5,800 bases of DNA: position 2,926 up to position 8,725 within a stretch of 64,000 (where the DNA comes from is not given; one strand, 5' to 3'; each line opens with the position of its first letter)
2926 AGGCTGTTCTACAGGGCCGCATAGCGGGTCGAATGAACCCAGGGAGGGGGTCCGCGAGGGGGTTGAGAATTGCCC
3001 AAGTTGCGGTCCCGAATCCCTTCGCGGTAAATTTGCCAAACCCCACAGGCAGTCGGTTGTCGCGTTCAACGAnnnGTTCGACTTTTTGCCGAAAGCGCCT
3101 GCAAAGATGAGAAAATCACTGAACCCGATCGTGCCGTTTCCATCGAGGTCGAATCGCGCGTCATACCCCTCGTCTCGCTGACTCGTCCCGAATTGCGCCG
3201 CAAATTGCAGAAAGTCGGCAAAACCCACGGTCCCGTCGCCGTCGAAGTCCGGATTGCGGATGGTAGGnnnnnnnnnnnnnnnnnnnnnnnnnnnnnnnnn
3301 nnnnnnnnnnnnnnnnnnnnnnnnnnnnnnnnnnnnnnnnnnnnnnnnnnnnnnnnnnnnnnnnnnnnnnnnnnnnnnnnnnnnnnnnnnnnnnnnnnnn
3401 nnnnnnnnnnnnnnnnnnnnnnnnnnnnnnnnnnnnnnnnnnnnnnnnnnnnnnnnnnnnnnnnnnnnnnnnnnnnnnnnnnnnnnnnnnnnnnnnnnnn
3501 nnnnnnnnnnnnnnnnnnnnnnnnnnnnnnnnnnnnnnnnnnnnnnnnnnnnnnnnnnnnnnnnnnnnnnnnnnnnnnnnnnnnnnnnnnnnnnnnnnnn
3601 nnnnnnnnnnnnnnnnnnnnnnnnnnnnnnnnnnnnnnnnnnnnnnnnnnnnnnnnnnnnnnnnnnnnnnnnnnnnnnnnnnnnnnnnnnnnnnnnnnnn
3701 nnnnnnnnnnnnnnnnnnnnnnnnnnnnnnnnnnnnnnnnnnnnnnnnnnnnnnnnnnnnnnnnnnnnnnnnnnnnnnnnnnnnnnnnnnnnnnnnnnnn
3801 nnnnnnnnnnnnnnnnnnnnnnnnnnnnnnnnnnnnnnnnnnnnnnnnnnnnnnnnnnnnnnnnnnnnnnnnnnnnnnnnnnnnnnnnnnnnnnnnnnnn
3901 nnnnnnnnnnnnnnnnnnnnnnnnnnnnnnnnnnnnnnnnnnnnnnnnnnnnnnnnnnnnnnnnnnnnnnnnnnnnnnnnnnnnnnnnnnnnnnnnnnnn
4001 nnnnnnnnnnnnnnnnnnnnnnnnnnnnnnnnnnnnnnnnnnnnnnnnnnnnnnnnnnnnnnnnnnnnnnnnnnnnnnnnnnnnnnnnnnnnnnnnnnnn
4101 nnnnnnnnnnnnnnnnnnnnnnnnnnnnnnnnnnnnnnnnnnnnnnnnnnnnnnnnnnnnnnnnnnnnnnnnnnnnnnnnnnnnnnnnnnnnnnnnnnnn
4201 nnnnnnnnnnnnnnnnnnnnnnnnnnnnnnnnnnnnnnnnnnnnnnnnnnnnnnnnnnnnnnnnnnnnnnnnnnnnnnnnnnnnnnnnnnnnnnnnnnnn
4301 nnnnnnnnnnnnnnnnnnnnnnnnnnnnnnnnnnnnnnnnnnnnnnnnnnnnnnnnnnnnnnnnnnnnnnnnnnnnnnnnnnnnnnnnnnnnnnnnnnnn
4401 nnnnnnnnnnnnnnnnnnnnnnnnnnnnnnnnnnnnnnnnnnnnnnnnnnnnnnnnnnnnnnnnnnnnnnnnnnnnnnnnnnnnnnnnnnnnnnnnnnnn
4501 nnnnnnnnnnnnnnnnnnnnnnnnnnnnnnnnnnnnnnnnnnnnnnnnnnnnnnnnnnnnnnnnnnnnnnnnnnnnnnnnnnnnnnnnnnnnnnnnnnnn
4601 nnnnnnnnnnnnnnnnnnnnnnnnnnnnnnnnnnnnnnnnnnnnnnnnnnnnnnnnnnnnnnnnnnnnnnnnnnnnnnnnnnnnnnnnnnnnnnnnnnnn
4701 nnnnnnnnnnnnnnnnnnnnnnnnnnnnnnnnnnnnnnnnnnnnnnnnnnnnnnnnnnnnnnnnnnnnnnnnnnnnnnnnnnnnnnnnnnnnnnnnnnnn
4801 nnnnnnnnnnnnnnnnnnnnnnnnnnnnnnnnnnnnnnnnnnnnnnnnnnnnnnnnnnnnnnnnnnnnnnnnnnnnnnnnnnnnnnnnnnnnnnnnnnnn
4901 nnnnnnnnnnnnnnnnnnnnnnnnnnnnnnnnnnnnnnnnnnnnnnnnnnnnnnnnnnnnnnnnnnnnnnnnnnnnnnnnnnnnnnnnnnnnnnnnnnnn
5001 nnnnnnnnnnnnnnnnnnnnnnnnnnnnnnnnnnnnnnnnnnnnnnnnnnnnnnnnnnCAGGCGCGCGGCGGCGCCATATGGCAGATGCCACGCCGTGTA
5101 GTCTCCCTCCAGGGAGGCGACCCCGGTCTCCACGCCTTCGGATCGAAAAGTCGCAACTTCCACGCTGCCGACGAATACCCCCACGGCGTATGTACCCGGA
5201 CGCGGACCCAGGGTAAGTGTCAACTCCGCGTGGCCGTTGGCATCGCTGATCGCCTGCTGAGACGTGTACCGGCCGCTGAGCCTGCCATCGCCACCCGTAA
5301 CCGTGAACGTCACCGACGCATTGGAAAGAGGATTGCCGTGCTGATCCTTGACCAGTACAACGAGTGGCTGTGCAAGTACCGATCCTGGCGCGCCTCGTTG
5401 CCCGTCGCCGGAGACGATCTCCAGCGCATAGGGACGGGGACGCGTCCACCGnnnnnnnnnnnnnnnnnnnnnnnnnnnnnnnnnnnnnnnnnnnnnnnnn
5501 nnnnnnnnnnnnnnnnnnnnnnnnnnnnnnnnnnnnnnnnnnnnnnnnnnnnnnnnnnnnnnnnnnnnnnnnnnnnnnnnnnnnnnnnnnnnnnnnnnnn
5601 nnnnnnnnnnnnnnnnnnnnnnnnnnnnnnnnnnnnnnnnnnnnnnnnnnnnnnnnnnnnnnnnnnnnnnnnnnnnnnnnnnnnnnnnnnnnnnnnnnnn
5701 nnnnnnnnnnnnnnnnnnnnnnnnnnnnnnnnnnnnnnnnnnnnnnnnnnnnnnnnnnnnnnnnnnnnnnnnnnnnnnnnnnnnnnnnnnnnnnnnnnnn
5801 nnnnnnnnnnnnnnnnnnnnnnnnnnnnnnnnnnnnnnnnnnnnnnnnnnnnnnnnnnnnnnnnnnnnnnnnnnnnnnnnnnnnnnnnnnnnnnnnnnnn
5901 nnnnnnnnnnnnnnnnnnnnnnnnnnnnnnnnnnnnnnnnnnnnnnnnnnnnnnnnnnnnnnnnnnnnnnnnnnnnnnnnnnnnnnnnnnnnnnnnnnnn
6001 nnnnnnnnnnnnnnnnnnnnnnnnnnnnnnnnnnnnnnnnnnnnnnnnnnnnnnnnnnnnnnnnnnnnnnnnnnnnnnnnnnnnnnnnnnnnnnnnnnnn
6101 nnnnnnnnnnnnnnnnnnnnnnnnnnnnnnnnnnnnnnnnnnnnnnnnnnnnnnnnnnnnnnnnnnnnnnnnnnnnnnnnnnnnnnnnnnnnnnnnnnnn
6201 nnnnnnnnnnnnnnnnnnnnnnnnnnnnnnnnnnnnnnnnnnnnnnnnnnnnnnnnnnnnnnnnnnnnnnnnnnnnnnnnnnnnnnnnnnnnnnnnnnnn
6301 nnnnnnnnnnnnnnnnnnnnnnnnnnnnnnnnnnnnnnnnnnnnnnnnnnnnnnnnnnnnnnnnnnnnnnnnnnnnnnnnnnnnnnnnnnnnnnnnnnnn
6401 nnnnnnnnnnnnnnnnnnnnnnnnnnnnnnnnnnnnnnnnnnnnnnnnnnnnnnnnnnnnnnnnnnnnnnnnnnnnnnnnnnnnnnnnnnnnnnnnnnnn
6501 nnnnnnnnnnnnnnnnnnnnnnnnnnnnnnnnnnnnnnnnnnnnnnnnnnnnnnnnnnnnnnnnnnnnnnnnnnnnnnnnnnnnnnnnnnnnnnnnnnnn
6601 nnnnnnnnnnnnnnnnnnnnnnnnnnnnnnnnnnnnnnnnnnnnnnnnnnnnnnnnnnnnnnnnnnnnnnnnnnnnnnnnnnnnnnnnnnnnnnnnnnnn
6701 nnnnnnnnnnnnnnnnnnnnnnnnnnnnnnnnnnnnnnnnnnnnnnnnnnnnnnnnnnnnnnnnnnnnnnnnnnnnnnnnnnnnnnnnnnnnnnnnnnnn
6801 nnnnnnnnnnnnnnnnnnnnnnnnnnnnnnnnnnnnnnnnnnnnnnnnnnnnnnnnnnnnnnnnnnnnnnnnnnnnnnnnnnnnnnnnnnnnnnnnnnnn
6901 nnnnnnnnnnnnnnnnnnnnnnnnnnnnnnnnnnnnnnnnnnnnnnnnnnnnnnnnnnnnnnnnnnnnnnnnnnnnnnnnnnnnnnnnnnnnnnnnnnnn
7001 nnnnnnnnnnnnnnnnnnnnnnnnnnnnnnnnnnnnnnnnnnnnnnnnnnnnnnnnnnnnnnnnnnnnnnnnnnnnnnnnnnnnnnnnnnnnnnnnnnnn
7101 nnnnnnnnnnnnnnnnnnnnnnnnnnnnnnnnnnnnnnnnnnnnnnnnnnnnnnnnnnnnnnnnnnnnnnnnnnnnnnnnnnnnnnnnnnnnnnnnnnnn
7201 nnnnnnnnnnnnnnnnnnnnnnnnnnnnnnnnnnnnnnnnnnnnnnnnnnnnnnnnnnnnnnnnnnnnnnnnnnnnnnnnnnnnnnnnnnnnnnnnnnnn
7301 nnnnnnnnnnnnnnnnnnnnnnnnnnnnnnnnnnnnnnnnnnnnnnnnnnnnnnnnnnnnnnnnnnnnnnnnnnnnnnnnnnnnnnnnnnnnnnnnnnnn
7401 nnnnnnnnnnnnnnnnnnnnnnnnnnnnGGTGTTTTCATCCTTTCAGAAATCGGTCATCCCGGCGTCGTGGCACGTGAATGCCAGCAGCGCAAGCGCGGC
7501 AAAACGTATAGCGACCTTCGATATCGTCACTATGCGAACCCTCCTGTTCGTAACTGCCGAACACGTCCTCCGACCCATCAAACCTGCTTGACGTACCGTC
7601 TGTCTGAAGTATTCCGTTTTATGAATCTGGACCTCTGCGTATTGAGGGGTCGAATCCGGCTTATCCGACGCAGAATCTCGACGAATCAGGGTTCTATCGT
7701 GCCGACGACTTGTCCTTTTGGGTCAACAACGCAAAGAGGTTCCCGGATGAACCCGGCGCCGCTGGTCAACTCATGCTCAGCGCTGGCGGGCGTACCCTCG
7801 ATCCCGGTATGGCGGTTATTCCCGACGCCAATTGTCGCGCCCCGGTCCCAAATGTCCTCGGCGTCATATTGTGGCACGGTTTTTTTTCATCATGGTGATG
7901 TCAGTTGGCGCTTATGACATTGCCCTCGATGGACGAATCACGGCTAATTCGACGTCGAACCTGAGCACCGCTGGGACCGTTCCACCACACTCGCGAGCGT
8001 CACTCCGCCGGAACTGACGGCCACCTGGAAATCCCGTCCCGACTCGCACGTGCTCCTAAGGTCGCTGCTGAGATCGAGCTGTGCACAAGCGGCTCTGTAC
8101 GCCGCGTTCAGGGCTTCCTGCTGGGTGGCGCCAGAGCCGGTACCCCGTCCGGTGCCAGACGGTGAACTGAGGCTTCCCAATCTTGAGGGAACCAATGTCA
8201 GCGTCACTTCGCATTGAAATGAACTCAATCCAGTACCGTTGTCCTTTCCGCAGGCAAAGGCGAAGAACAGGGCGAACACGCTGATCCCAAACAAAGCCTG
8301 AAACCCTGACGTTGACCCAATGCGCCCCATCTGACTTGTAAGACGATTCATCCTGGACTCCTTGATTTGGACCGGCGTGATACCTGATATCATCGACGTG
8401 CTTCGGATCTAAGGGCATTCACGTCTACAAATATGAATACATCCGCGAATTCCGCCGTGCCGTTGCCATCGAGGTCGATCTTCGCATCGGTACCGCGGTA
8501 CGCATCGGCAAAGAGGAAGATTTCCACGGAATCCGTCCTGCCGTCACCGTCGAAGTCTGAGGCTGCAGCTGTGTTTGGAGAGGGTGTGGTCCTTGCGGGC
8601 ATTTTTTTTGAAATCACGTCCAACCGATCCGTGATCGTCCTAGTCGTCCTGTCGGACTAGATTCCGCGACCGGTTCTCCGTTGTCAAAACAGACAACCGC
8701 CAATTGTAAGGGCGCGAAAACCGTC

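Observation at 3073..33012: Dense cluster of dockerin-like modules fused to metalloproteases and WD40 propellers, with candidate cohesin-like partners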

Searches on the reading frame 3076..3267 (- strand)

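Call 6: search_protein_families(library=pfam, proteins=[window:3076-3267:-], max_evalue=10)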
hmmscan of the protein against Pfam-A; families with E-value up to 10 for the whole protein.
seq(64 aa): 7 families
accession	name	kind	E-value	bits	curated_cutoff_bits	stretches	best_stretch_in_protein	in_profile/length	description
PF00036.39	EF-hand_1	-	1.4e-07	31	25.4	2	38-54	8-24/29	EF hand domain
PF13833.12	EF-hand_8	-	1.2e-06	28.6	28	2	7-23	35-51/54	EF-hand domain pair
PF13499.12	EF-hand_7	-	3.5e-06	27.7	30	2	7-55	12-65/67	EF-hand domain pair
PF13405.12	EF-hand_6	-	6.5e-06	25.9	25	2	38-56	8-26/30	EF-hand domain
PF13202.12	EF-hand_5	-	0.00086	19.1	25.9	2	38-52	7-21/25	EF hand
PF00404.24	Dockerin_1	-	0.00089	19.9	22.9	1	7-54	3-51/57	Dockerin type I domain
PF05901.16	Excalibur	-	0.41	11.5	22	1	29-45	16-32/36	Excalibur calcium-binding domain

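Call 7: search_protein_families(library=ncbifam, proteins=[window:3076-3267:-], max_evalue=10)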
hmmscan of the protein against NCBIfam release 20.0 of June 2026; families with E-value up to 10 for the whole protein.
seq(64 aa): 3 families
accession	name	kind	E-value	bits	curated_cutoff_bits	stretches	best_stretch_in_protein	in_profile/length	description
NF041540.1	dockerin_GC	domain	0.021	15.2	29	1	7-60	4-64/67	GC-type dockerin domain-anchored protein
NF047472.1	LA_3696_Nterm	subfamily_domain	0.14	12.1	32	1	11-33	16-38/51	LA_3696 family protein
NF033831.1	sce7725_fam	subfamily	2.7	7.6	60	1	38-60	190-212/312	sce7725 family protein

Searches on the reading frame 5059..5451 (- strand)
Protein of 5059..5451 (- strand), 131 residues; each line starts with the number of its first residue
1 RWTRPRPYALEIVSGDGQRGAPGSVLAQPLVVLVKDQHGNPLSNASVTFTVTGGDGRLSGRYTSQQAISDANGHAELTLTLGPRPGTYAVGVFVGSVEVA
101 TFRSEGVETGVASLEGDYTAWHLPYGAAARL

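Call 19: search_protein_families(library=pfam, proteins=[window:5059-5451:-], max_evalue=0.01)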
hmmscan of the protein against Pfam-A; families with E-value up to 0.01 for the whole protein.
window:5059-5451:- (131 aa): 5 families
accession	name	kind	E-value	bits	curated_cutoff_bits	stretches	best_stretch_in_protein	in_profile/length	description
PF02369.22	Big_1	-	2.9e-10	40.5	34.9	1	30-94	21-80/93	Bacterial Ig-like domain (group 1)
PF09134.16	Invasin_D3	-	1.6e-07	32.2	33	1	30-97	24-86/98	Invasin, domain 3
PF13620.12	CarboxypepD_reg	-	0.00018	22.2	32.3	1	33-92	5-54/82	Carboxypeptidase regulatory-like domain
PF05688.17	BIg21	-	0.0048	17.9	27.4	0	29-63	5-39/109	Bacterial Immunoglobulin-like 21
PF01835.25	MG2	-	0.0084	16.9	32.8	0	32-92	21-80/96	MG2 domain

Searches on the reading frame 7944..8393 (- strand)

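Call 19: search_protein_families(library=pfam, proteins=[window:7944-8393:-], max_evalue=0.01)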
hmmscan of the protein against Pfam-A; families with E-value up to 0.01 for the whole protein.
window:7944-8393:- (149 aa): 0 families

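Call 62: search_protein_families(library=ncbifam, proteins=[window:7944-8393:-], max_evalue=1)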
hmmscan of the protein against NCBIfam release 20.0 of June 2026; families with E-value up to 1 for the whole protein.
window:7944-8393:- (149 aa): 2 families
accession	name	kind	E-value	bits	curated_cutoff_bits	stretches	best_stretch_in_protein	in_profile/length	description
NF038033.1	FEA1_rel_lipo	equivalog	0.018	13.8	250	1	39-138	6-105/406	FEA1-related lipoprotein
NF008561.0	PRK11507.1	equivalog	0.16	11.9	95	1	112-143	20-51/70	ribosome-associated protein YbcJ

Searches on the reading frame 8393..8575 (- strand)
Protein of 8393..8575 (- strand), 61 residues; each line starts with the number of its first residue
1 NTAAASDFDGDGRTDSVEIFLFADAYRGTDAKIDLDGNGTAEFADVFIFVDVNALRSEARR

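Call 6: search_protein_families(library=pfam, proteins=[window:8393-8575:-], max_evalue=10)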
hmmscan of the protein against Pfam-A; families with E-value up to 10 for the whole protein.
seq(61 aa): 2 families
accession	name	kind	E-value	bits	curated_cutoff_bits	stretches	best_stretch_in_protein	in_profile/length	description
PF01839.29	FG-GAP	-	0.0042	17.4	22.1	1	2-15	4-17/37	FG-GAP repeat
PF13517.12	FG-GAP_3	-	0.13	13.3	26.9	1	3-15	46-58/61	FG-GAP-like repeat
